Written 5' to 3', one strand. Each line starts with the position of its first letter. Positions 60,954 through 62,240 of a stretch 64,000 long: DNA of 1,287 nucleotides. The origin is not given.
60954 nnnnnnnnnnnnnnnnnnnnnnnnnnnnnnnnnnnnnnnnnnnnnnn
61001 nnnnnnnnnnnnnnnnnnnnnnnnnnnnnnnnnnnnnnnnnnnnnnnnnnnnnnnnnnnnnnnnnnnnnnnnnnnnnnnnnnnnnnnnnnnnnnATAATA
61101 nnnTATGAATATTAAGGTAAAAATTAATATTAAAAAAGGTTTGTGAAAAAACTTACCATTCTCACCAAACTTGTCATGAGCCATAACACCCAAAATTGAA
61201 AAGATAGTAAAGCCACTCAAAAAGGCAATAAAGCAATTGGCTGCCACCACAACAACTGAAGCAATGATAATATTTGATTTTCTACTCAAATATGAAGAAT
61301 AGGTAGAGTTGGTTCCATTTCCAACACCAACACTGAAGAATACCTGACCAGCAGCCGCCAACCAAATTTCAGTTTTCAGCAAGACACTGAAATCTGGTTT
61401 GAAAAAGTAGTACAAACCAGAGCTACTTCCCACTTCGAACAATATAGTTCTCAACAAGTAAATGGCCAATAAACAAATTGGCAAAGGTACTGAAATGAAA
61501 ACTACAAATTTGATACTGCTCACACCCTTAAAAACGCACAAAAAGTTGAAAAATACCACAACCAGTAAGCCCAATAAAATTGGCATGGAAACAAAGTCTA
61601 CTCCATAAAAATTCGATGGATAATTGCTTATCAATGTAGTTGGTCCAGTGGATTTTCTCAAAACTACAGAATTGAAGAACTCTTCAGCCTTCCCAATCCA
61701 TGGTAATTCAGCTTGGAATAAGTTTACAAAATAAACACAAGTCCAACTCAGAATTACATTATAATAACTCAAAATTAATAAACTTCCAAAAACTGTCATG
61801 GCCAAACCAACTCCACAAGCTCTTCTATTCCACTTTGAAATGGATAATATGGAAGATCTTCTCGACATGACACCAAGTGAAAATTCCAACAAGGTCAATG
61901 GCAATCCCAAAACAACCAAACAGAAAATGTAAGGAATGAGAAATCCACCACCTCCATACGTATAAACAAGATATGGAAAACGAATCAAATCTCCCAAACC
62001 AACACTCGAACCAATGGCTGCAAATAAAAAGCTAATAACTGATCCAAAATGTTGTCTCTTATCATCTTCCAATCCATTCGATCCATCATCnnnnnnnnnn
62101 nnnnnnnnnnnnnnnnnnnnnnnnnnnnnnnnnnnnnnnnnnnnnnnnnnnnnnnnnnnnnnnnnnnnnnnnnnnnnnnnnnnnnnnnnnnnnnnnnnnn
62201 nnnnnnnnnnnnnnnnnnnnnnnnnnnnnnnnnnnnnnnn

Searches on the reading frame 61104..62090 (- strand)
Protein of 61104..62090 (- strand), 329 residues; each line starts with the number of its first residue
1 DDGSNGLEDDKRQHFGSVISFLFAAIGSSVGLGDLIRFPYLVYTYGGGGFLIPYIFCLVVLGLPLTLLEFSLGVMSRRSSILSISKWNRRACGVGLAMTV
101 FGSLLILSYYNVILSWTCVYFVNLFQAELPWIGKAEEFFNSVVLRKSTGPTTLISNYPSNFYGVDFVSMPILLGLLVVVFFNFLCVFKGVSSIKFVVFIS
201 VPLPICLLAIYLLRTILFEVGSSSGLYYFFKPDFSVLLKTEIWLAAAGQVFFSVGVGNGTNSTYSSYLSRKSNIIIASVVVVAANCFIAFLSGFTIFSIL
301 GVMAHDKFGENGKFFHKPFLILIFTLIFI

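Call 48: find_homologous_proteins(query=window:61104-62090:-, max_evalue=1e-20)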
Query window:61104-62090:- (329 aa): 274 proteins with E <= 1e-20 among 8000 candidates; the best 120 are listed.
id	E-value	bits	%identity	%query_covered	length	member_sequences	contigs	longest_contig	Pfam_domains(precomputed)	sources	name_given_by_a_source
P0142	2.0e-56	210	41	89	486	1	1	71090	PF00209.25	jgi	jgi:NSS family neurotransmitter:Na+ symporter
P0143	1.1e-54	204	40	89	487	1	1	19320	PF00209.25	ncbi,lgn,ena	-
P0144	2.0e-54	203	40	89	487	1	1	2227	PF00209.25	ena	-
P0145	8.3e-54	201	42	89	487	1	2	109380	PF00209.25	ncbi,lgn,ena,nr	ncbi:sodium-dependent transporter [Candidatus Pacearchaeota archaeon CG1_02_32_132]|nr:MAG: sodium-d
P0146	1.3e-53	201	40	89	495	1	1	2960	PF00209.25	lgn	-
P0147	1.6e-53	200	40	84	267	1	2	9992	PF00209.25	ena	-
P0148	7.0e-53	198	39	90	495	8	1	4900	PF00209.25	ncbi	-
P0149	4.1e-52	196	38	89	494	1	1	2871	PF00209.25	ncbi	-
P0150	5.0e-52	195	41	89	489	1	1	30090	PF00209.25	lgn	-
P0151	1.9e-50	190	38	89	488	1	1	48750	PF00209.25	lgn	-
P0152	2.3e-50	190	40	89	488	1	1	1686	PF00209.25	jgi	jgi:neurotransmitter:Na+ symporter, NSS family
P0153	3.8e-50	189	36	89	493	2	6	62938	PF00209.25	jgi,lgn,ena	-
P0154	6.5e-50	188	41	89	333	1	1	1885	PF00209.25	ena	-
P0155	2.4e-49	187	40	89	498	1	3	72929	PF00209.25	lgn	-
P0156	8.6e-47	178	39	91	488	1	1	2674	PF00209.25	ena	-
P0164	5.8e-39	152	77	29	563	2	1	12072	PF00209.25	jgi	-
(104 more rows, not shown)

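Call 49: find_encoding_contigs(protein=P0164, flank=10000, max_places=3)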
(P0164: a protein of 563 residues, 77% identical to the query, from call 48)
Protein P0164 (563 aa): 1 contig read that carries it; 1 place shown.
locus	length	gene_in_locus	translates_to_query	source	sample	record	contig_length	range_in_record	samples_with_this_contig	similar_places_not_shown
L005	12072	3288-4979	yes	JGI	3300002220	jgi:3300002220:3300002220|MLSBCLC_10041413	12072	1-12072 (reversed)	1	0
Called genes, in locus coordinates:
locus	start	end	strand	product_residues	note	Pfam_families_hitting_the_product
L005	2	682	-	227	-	?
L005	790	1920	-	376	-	PF01436:NHL (faint)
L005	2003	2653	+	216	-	-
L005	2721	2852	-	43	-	-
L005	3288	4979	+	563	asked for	PF00209:SNF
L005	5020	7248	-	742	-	-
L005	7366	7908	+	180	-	PF19073:DUF5769 (faint)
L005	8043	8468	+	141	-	-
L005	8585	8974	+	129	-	PF00009:GTP_EFTU, PF00025:Arf (faint), PF00071:Ras, PF03193:RsgA_GTPase (weak)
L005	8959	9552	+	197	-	PF00071:Ras, PF08477:Roc (weak)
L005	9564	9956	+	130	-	PF00009:GTP_EFTU, PF00071:Ras (weak)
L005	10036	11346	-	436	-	PF07065:D123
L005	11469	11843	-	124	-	-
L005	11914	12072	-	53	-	?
